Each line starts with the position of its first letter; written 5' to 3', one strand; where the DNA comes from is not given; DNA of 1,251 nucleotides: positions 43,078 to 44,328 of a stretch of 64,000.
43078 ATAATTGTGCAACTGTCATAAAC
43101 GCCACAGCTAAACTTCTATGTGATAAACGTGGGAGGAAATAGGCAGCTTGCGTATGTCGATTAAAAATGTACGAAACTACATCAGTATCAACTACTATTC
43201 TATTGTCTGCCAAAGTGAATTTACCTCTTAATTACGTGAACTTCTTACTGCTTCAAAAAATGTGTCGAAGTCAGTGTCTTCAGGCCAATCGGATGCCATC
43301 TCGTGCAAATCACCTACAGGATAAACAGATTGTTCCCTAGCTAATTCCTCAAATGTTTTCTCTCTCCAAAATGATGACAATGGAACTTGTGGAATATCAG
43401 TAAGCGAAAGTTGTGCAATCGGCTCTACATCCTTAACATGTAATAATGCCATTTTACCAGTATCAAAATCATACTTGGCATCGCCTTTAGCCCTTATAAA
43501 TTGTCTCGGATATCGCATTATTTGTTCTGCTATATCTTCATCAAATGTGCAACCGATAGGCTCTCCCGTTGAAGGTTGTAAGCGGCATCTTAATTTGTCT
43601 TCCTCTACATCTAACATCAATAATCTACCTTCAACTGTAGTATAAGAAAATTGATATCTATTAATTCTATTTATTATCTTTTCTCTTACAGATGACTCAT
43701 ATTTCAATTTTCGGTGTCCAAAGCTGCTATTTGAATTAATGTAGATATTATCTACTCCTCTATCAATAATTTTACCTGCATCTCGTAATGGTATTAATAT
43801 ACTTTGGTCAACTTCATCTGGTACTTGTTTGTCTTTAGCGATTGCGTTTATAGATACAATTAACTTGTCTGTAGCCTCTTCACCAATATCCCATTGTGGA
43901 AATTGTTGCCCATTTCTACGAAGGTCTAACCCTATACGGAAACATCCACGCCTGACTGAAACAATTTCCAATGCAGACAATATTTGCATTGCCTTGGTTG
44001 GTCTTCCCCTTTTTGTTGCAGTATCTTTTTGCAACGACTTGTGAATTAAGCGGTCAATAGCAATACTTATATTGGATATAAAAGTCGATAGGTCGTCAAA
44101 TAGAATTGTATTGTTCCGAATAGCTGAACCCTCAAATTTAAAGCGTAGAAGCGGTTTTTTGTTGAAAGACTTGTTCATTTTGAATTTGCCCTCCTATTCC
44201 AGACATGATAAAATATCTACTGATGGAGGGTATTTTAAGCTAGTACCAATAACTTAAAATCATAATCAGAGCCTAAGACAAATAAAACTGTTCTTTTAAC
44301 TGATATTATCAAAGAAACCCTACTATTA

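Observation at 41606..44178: Candidate novel multi-gene toxin/defence operon: 316-aa unknown + PIN + membrane-tethered HNH + two small proteins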

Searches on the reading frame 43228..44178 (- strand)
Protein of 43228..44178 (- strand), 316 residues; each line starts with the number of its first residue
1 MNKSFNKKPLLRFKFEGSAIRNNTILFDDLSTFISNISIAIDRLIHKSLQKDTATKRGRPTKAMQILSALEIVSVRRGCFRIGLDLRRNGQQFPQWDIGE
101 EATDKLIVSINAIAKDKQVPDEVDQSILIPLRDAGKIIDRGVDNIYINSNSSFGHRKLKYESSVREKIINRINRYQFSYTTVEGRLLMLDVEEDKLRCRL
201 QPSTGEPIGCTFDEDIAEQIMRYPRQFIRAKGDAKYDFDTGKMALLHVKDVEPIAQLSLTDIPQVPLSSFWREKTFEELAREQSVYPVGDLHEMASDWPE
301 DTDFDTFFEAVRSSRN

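Call 3: search_protein_families(library=pfam, proteins=[window:43228-44178:-], max_evalue=0.1)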
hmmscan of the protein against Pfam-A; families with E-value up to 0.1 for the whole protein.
window:43228-44178:- (316 aa): 0 families

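Call 4: search_protein_families(library=padloc, proteins=[window:43228-44178:-], max_evalue=0.1)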
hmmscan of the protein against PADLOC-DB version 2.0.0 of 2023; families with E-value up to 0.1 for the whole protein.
window:43228-44178:- (316 aa): 2 families
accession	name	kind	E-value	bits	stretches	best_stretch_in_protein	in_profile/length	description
PDLC04575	PDC-M32A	-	1.3e-08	32.3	1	8-259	4-255/375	-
PDLC04574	PDC-M32A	-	6.9e-06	23.2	1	98-262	96-259/376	-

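Call 6: search_protein_families(library=ncbifam, proteins=[window:43228-44178:-], max_evalue=0.1)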
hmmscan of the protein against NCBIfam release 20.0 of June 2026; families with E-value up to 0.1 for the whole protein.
window:43228-44178:- (316 aa): 0 families

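Call 7: find_homologous_proteins(query=window:43228-44178:-)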
Query window:43228-44178:- (316 aa): 86 proteins with E <= 0.001 among 1690 candidates.
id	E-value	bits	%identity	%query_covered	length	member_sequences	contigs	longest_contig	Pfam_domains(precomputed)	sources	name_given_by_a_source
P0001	1.5e-207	706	100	100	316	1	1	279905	-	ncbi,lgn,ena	-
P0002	4.5e-175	599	84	100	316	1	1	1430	-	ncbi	-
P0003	3.2e-156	537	72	100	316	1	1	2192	-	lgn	-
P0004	2.8e-144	498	68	100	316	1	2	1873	-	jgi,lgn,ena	-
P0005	3.8e-125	435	61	100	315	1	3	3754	-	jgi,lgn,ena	-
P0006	4.1e-125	435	62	100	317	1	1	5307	-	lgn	-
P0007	1.9e-124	433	61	100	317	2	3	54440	-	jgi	jgi:hypothetical protein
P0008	1.7e-123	430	61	100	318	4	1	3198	-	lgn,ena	-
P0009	1.1e-122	427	59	100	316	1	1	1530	-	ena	-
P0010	5.6e-122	425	61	100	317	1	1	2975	-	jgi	-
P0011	4.2e-121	422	60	100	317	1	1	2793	-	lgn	-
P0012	2.9e-119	416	57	100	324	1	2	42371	-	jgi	jgi:hypothetical protein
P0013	5.7e-119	415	58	100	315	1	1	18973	-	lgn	-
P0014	1.1e-118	414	56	100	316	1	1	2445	-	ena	-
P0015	2.7e-117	410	57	100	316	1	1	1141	-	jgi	jgi:hypothetical protein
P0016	2.8e-117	409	58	98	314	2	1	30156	-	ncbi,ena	-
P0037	1.3e-110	388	55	98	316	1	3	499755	-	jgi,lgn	jgi:hypothetical protein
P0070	4.0e-98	347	49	100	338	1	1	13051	-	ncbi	-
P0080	3.4e-76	275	43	98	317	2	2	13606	-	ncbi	-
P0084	2.4e-70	255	42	97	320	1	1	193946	-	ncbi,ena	-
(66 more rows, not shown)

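Call 9: find_related_loci(query=A1, collection=genome_contigs, flank=6000)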
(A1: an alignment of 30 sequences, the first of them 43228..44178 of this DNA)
Query A1 (316 aa) in genome_contigs; peptide patterns used: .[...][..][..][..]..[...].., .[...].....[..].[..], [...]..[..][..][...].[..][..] (x = any residue, [..] = any of these).
101 stretches matched a pattern; 11 encode a relative of the query (tblastn E <= 1e-3); 11 distinct loci.
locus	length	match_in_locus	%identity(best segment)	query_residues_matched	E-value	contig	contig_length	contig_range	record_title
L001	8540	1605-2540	53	1-315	5e-111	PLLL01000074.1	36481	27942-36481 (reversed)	MAG: Dehalococcoidia bacterium isolate fen_1078 73.20120800_E3X.37_contig_3207, whole genome shotgun sequence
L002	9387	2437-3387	49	1-316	3e-99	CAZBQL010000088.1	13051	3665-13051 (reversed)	MAG TPA_asm: uncultured Dehalococcoidales bacterium isolate binchicken_co129_594 genome assembly, contig: NODE_14738_len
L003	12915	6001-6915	43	9-315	2e-89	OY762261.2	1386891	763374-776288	MAG: Dehalococcoidia bacterium isolate 8dfcd61c-6008-4d0e-aef3-db511af9be87 genome assembly, chromosome: 1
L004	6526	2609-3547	26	2-316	6e-31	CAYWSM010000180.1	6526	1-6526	MAG TPA_asm: uncultured Terriglobales bacterium isolate binchicken_co84_108 genome assembly, contig: k141_1174422, whole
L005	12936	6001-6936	24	1-315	2e-28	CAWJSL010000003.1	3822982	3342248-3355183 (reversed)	MAG: uncultured Acidobacteriaceae bacterium isolate MFD01231.bin.1.45 genome assembly, contig: contig_9140, whole genome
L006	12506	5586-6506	25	8-316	4e-28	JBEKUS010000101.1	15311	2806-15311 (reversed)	MAG: Terracidiphilus sp. isolate SPRUCE 587 SPRUCE_587_101, whole genome shotgun sequence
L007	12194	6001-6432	31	166-315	4e-19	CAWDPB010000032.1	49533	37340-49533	MAG: uncultured Acidobacteriaceae bacterium isolate MFD04752.bin.2.1 genome assembly, contig: contig_125436, whole genom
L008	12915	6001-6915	26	8-315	5e-31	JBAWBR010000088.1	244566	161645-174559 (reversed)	MAG: Terriglobales bacterium isolate MFD09530_ilm_asm_bin22 k127_206394, whole genome shotgun sequence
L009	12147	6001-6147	55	268-316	8e-14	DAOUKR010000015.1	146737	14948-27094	MAG TPA_asm: Dehalococcoidia bacterium isolate S7_355 k113_4307735, whole genome shotgun sequence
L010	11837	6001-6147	53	268-316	1e-12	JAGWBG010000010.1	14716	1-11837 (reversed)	MAG: Dehalococcoidia bacterium isolate 277c_27 scaffold_5727, whole genome shotgun sequence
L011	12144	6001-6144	46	269-316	7e-10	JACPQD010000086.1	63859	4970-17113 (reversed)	MAG: Chloroflexi bacterium isolate NC_groundwater_644_Ag_B-0.1um_60_123 B_1_S1_Biohub_coassembly_k141_4606337, whole gen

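Call 11: find_encoding_contigs(protein=P0001, flank=10000, max_places=3)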
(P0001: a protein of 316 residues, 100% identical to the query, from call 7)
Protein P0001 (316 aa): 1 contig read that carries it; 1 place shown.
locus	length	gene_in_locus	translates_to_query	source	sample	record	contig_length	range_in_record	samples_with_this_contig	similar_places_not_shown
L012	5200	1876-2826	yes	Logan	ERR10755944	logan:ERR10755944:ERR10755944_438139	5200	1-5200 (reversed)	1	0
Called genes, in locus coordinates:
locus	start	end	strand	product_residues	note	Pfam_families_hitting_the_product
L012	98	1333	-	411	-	PF04434:SWIM (weak), PF01609:DDE_Tnp_1, PF13751:DDE_Tnp_1_6 (faint)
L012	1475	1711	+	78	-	PF01381:HTH_3 (weak)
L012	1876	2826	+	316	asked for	-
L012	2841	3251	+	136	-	PF01850:PIN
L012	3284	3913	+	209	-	PF13392:HNH_3 (faint)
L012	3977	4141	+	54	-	-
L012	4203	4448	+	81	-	-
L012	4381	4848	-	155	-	-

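Call 12: find_related_loci(query=A1, collection=metagenome_contigs, flank=5000)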
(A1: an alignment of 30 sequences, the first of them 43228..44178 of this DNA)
Query A1 (316 aa) in metagenome_contigs; peptide patterns used: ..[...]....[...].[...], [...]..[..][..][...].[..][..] (x = any residue, [..] = any of these).
521 stretches matched a pattern; 42 encode a relative of the query (tblastn E <= 1e-3); 42 distinct loci.
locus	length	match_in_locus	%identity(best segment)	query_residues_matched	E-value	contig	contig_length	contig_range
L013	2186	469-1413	61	1-316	4e-143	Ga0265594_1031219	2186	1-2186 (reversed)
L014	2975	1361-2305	61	1-315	5e-137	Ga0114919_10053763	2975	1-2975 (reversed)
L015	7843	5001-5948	58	1-316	3e-131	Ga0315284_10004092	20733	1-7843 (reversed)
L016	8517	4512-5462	55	1-316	3e-124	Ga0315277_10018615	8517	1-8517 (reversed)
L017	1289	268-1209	56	1-315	3e-133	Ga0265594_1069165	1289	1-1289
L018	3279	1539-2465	57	7-316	7e-126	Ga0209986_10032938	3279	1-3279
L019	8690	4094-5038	54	1-316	1e-121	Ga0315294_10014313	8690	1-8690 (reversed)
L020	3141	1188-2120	55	1-314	3e-125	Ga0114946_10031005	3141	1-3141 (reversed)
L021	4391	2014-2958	57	3-315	3e-122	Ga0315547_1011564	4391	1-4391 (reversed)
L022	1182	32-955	57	6-314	8e-131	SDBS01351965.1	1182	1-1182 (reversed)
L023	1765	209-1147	55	3-316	3e-128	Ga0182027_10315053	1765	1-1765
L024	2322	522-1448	54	7-316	1e-122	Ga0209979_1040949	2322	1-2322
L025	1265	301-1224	55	8-316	2e-125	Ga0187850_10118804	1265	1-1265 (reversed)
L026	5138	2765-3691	54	7-316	5e-115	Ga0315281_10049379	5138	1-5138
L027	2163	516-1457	53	2-316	2e-118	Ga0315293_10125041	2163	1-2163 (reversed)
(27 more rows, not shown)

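Call 16: search_solved_structures(query=A1, max_evalue=1, show_alignments=3)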
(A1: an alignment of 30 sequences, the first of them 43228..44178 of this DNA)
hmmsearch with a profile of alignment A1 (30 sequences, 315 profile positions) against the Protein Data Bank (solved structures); distinct sequences matched with E-value up to 1: 2.
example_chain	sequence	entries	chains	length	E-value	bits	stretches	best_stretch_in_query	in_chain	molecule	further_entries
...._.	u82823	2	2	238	0.0018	20.7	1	15-124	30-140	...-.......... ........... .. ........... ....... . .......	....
9lwi_F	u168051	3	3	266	0.0023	20.3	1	15-124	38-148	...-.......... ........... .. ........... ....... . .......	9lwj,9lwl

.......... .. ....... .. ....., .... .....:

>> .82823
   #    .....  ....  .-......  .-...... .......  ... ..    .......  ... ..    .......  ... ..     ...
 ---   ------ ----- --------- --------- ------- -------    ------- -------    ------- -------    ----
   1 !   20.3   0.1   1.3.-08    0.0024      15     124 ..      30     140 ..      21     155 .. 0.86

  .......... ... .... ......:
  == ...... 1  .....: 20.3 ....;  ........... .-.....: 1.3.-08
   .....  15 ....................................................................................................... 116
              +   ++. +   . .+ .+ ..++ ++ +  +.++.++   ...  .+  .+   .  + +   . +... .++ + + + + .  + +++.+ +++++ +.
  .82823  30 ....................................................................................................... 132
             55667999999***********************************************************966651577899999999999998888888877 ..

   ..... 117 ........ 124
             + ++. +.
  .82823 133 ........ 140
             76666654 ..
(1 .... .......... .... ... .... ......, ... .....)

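Call 22: predict_structure(alignment_id=A1)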
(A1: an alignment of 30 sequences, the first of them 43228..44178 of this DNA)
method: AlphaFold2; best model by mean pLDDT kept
length: 316 residues; sequences in the alignment: 30
mean_pLDDT: 72.1   pTM: 0.50
mean pLDDT of the five models: 72.1, 71.0, 69.7, 64.9, 63.5
residues with pLDDT >= 90: 27; 70-90: 175; 50-70: 68; < 50: 46
segments of 3 or more residues with pLDDT < 50: 1-6, 52-60, 68-73, 256-268, 284-289
pLDDT, mean of each block of 10 residues (from residue 1): 53 84 77 85 78 40 50 57 68 65 88 88 82 88 87 85 90 71 84 80 83 85 85 76 82 58 42 59 51 55 68 59
secondary structure, 60 per line:
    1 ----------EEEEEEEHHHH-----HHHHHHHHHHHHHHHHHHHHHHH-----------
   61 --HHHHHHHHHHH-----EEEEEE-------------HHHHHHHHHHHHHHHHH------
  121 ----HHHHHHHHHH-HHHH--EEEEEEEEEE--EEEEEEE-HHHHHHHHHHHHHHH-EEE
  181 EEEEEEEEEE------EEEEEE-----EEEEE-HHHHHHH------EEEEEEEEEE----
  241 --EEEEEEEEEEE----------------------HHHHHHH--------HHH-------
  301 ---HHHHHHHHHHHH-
elements in order: E11-17 H18-21 H27-49 H63-73 E79-84 H98-114 H125-134 H136-139 E142-151 E154-160 H162-176 E178-190 E197-202 E208-212 H214-220 E227-236 E243-253 H276-282 H304-315

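Call 26: fold_search(model_id=the predicted structure, library=pdb)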
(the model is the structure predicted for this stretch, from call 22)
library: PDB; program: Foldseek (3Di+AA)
matches with E <= 10: 960; with E <= 0.001: 12
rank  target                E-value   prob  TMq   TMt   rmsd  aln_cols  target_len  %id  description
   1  9kwd                  3.8e-04  1.00  0.22  0.15   9.8       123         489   16  Crystal structure of E.coli LysU complexing with LysSA and ATP (released 2025-12-10)
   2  4ycv_B                5.0e-04  1.00  0.21  0.14  10.8       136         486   12  Crystal structure of cladosporin in complex with plasmodium lysyl-tRNA synthetase (released 2015-06-24)
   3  6cqk_C                6.0e-04  1.00  0.21  0.65   3.7        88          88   14  Crystal Structure of mitochondrial single-stranded DNA binding proteins from S. cerevisiae, Rim1 (Form1) (released 2018-05-30)
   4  4h02_A                7.1e-04  1.00  0.22  0.15  10.7       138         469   12  Crystal structure of P. falciparum Lysyl-tRNA synthetase (released 2013-05-01)
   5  6agt_C                7.5e-04  1.00  0.21  0.14   5.9       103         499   14  Crystal structure of PfKRS complexed with chromone inhibitor (released 2019-03-13)
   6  8ylw_C                7.5e-04  1.00  0.20  0.14  10.8       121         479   13  Crystal Structure of Lysyl-tRNA Synthetase from Plasmodium falciparum complexed with Lys-AMS (released 2025-09-10)
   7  6ka6_A                7.9e-04  1.00  0.21  0.14   8.7       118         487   14  Crystal structure of plasmodium lysyl-tRNA synthetase in complex with a cladosporin derivative 1 (released 2020-04-08)
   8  5zh2_B                8.9e-04  1.00  0.21  0.14   7.7       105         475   13  CRYSTAL STRUCTURE OF PfKRS WITH INHIBITOR CLADO-5 (released 2018-06-27)
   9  4h02_B                9.4e-04  1.00  0.21  0.15   8.7       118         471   14  Crystal structure of P. falciparum Lysyl-tRNA synthetase (released 2013-05-01)
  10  4pg3_B                9.4e-04  1.00  0.21  0.14   8.4       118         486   16  Crystal structure of KRS complexed with inhibitor (released 2014-07-16)
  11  6ka6_C                9.9e-04  1.00  0.21  0.14   8.7       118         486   12  Crystal structure of plasmodium lysyl-tRNA synthetase in complex with a cladosporin derivative 1 (released 2020-04-08)
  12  5yzx_A                9.9e-04  1.00  0.22  0.15  20.5       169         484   13  Crystal structure of E.coli LysU T146D mutant (released 2018-12-19)
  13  9jkl                  1.1e-03  1.00  0.21  0.14  10.3       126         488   16  LYSYL-TRNA SYNTHETASE(LysRS) COMPLEXED WITH LYSINE (released 2025-09-10)
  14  4pg3_A                1.3e-03  1.00  0.20  0.14   4.6        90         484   14  Crystal structure of KRS complexed with inhibitor (released 2014-07-16)
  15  6hcv_B                1.3e-03  1.00  0.20  0.14   6.4       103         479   16  Crystal Structure of Lysyl-tRNA Synthetase from Plasmodium falciparum complexed with a chromone ligand (released 2019-04-03)
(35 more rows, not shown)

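Call 29: list_cluster_members(proteins=[window:43228-44178:-, window:42141-42770:-, window:41606-41851:-, window:41913-42077:-, window:41206-41673:+, window:37678-39813:+, P0016, P0084, P0070, P0080])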
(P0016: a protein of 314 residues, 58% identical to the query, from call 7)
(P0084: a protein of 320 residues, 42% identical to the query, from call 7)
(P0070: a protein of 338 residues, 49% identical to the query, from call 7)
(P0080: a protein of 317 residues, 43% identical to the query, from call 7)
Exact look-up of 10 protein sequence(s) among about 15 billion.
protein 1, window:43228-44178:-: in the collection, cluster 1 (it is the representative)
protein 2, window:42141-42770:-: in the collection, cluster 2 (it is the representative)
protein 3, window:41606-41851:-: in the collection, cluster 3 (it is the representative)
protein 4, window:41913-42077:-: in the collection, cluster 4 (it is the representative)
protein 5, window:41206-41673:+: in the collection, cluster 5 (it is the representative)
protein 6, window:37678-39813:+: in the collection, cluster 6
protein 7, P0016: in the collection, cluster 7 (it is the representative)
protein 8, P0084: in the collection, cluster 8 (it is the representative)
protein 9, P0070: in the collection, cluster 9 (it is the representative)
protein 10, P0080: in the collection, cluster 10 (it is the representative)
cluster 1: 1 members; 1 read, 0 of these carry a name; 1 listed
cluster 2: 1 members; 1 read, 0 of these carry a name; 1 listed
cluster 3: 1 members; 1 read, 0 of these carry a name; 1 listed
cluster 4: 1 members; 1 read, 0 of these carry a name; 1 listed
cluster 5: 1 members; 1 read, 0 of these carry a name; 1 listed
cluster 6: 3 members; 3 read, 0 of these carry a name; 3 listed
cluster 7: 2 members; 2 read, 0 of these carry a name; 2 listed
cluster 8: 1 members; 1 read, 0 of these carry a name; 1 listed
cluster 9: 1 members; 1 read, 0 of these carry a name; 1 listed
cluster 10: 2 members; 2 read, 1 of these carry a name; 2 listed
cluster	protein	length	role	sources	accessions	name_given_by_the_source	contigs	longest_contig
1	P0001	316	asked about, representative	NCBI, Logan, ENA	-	-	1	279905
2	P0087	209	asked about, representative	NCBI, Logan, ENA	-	-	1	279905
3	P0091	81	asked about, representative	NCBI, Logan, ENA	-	-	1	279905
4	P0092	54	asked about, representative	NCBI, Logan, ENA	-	-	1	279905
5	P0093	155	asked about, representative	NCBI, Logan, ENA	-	-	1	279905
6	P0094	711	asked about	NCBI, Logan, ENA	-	-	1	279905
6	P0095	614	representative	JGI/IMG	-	-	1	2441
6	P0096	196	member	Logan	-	-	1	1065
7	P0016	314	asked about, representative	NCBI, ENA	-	-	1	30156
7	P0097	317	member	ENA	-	-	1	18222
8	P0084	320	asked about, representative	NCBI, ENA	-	-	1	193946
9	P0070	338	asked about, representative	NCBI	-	-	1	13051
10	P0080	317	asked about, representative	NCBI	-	-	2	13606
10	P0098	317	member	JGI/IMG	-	hypothetical protein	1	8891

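Call 33: search_dna_similar(query=window:43228-44178:-, collection=plasmids, mode=protein, max_evalue=0.001, max_rows=20)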
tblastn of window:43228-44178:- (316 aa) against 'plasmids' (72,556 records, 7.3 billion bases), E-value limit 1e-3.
No match.

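Call 34: search_dna_similar(query=window:43228-44178:-, collection=phages, mode=protein, max_evalue=0.001, max_rows=20)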
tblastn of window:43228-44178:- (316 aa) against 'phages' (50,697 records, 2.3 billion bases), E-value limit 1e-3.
No match.

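Call 45: search_protein_representatives(alignment_id=A1)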
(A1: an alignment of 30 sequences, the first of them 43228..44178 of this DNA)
Query: 30 sequences, 315 profile positions. Proteins with E-value up to 0.001 (for the whole library): 1139; up to 1e-10: 399; up to 1e-30: 108. The best 150 are listed.
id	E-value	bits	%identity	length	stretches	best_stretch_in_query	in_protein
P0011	9.0e-147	504.6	-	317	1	1-314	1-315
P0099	8.5e-87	307.6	-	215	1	97-312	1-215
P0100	6.7e-81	288.2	-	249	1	77-314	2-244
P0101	7.9e-78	278.1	-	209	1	6-212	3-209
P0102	2.5e-77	276.5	-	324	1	5-314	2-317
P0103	4.1e-75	269.2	-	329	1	10-312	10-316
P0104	6.0e-72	258.8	-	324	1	1-314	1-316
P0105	2.0e-71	257.1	-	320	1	6-313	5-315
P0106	6.9e-71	255.3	-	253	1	129-314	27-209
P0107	7.3e-71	255.3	-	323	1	2-312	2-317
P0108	2.4e-67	243.7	-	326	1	6-312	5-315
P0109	1.7e-64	234.3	-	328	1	11-312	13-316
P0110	4.5e-63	229.7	-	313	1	8-314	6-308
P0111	4.6e-63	229.6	-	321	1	8-314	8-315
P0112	4.5e-61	223.1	-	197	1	136-315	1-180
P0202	3.6e-31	124.8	-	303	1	11-253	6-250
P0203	4.3e-31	124.6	-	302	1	10-256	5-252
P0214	5.6e-30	120.9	-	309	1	11-258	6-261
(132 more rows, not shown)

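Call 50: find_related_loci(query=A4, collection=viral_contigs, flank=4000)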
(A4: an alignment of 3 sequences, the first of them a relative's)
Query A4 (302 aa) in viral_contigs; peptide patterns used: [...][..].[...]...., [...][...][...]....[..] (x = any residue, [..] = any of these).
262 stretches matched a pattern, but none encodes a relative of the query by tblastn (E <= 1e-3).

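Call 51: find_related_loci(query=A1, collection=viral_contigs, flank=4000)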
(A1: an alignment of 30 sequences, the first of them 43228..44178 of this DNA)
Query A1 (316 aa) in viral_contigs; peptide patterns used: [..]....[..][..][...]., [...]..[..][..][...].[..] (x = any residue, [..] = any of these).
157 stretches matched a pattern, but none encodes a relative of the query by tblastn (E <= 1e-3).
